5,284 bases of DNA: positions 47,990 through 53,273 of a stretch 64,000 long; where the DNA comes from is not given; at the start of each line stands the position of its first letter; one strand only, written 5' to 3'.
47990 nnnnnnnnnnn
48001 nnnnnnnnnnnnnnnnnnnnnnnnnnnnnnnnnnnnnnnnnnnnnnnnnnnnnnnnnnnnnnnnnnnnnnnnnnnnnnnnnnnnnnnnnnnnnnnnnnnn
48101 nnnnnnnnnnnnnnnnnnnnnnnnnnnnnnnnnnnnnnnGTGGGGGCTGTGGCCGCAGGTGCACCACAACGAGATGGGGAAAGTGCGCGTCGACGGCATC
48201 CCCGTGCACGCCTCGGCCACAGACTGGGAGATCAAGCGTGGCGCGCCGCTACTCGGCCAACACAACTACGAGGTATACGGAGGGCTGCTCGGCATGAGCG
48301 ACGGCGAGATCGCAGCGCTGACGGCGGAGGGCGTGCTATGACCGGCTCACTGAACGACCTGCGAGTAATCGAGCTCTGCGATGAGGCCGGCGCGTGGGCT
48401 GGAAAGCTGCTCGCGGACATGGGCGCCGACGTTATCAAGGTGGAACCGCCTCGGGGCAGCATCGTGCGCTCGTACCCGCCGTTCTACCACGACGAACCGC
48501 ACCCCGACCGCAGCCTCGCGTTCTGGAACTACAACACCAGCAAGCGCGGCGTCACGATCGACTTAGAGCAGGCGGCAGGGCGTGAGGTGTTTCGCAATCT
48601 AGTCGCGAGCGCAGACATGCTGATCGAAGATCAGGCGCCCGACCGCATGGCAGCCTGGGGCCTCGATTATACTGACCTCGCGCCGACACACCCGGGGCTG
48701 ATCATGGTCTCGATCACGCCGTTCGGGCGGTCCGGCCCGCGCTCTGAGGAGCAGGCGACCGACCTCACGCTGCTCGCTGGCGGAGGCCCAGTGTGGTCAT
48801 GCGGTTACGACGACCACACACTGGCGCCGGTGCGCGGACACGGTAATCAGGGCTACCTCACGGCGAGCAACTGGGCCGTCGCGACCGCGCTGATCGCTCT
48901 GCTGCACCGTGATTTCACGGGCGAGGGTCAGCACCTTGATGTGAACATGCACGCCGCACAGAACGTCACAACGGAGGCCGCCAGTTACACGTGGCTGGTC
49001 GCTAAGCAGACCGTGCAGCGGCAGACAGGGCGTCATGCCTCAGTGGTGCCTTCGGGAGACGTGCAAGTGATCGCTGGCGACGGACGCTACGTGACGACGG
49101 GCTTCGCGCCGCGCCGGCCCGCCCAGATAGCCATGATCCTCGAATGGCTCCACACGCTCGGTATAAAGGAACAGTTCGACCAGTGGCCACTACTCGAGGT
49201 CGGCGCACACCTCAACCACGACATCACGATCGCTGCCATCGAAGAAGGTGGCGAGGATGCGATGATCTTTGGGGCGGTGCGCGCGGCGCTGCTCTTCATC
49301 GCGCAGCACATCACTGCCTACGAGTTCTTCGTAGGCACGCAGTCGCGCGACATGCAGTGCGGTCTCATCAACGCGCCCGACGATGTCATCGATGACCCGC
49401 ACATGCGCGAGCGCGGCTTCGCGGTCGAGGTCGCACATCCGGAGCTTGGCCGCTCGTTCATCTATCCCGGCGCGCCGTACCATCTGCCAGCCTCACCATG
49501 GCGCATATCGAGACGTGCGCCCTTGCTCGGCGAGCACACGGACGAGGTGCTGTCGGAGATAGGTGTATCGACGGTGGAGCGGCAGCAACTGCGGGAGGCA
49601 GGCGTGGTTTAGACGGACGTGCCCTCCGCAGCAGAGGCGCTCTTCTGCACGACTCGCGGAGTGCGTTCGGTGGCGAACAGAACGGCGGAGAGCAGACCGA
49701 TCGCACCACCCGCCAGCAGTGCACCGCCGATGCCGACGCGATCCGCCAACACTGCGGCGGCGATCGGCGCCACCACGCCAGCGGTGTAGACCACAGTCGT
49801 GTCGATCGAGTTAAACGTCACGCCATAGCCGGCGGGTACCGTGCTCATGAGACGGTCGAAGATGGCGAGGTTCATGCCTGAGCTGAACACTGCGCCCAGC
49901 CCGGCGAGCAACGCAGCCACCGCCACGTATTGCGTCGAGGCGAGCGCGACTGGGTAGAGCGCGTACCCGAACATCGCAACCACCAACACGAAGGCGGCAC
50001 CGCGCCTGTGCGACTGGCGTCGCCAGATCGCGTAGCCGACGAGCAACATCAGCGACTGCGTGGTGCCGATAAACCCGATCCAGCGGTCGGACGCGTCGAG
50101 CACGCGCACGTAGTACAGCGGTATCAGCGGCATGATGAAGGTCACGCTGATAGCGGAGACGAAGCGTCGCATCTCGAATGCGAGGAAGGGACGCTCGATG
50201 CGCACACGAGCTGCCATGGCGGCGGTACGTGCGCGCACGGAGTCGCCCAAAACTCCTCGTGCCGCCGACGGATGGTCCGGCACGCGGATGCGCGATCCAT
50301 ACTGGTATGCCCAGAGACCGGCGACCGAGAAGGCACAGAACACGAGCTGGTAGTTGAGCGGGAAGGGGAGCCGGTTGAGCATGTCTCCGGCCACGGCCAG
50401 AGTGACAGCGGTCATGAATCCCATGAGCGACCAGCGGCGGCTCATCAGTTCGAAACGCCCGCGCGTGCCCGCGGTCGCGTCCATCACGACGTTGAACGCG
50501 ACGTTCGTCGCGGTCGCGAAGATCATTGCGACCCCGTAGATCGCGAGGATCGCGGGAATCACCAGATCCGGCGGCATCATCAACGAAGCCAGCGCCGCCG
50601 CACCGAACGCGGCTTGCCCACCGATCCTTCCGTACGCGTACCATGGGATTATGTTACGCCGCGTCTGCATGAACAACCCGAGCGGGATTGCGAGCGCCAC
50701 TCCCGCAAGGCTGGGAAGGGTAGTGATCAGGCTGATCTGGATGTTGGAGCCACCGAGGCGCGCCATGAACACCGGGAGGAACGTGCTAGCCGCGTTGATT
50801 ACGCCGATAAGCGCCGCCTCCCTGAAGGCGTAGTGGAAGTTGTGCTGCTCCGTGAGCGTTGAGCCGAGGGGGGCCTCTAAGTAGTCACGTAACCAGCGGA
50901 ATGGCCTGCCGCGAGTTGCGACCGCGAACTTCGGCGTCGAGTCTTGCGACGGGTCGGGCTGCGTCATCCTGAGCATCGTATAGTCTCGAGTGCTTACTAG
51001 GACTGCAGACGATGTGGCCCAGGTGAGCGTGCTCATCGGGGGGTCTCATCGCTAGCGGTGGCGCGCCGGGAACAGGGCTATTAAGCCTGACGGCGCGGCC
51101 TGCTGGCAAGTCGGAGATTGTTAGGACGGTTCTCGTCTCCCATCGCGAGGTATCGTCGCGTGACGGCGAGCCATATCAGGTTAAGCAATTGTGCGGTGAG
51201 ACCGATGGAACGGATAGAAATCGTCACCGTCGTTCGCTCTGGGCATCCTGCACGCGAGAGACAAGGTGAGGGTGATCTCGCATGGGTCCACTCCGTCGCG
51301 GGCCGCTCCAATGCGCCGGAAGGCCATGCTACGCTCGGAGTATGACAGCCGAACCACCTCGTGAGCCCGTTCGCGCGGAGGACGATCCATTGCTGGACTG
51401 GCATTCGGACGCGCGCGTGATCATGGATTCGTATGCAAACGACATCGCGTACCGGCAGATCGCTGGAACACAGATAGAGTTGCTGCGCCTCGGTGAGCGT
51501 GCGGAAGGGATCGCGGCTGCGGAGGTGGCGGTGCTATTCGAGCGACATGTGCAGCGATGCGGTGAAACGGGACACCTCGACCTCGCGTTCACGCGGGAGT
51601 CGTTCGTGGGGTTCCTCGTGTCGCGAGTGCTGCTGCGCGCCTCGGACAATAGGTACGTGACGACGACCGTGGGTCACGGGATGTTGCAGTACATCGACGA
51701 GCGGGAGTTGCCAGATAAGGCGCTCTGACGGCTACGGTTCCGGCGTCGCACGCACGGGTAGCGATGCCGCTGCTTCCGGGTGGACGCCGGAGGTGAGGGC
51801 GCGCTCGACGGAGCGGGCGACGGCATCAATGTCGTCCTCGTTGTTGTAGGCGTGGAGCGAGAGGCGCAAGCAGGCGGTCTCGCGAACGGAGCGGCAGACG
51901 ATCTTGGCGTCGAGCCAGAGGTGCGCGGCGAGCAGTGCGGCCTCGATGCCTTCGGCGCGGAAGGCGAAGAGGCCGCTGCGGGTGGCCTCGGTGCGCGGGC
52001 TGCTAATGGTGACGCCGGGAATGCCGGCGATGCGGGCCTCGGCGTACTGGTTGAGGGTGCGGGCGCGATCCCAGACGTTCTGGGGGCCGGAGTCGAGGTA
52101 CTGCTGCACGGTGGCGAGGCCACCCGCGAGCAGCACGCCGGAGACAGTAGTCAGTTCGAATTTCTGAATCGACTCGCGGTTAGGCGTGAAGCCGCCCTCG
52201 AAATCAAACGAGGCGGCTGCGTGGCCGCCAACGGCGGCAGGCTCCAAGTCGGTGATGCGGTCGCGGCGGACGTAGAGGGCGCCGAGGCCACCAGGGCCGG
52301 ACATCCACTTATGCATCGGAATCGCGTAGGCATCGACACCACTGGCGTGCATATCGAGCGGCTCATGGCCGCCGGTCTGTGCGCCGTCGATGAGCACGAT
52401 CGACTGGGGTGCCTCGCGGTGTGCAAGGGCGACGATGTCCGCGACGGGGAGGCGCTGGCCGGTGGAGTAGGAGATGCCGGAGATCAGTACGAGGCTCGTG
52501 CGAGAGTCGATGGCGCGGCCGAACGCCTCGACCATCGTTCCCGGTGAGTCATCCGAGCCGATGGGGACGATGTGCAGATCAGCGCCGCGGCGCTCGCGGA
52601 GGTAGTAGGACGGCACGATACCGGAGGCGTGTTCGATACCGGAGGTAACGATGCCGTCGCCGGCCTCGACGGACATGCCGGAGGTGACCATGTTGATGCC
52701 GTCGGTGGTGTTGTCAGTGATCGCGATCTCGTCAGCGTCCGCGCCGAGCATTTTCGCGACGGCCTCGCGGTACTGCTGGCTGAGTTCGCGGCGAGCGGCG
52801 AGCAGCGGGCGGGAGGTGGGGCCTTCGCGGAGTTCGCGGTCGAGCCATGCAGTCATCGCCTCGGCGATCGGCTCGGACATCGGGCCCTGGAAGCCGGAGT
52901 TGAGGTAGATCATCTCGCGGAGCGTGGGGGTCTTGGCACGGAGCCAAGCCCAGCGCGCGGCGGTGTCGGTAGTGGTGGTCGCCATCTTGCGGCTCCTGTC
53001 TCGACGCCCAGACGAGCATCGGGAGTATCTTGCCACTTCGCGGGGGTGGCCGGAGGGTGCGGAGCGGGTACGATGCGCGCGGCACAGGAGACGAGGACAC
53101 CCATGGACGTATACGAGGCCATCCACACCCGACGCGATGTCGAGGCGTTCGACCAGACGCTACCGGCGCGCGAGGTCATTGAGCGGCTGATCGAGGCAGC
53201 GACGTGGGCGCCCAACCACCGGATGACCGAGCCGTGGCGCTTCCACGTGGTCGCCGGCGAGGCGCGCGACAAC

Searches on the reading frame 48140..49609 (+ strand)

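Call 19: search_protein_families(library=pfam, proteins=[window:48140-49609:+], max_evalue=0.001)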
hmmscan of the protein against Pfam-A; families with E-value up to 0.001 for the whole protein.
window:48140-49609:+ (490 aa): 1 family
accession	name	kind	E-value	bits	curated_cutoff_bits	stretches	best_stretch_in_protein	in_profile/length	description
PF02515.22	CoA_transf_3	-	2e-65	221.7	23.3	1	71-467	1-366/366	CoA-transferase family III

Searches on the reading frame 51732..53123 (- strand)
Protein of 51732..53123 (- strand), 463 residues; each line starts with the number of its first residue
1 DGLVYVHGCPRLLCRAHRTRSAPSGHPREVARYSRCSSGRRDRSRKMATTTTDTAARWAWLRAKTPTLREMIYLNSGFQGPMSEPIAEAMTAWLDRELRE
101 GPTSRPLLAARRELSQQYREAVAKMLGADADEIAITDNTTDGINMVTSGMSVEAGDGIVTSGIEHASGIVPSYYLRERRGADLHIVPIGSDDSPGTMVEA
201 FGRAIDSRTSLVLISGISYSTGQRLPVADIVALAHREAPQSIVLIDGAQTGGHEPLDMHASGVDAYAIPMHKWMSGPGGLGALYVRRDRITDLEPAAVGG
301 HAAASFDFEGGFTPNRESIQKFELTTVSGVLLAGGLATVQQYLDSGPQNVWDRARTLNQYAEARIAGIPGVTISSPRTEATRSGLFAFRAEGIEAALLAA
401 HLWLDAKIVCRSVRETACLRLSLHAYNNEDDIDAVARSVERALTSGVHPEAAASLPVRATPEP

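Call 42: search_protein_families(library=pfam, proteins=[window:51732-53123:-], max_evalue=0.1)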
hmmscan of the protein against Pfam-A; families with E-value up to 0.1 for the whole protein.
window:51732-53123:- (463 aa): 2 families
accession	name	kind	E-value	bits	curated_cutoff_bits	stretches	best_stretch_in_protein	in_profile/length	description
PF00266.25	Aminotran_5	-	9.7e-56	189.8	21.5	1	114-435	44-371/371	Aminotransferase class-V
PF22580.2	KYNU_C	-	0.00029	21.2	27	1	353-437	4-88/90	Kynureninase C-terminal domain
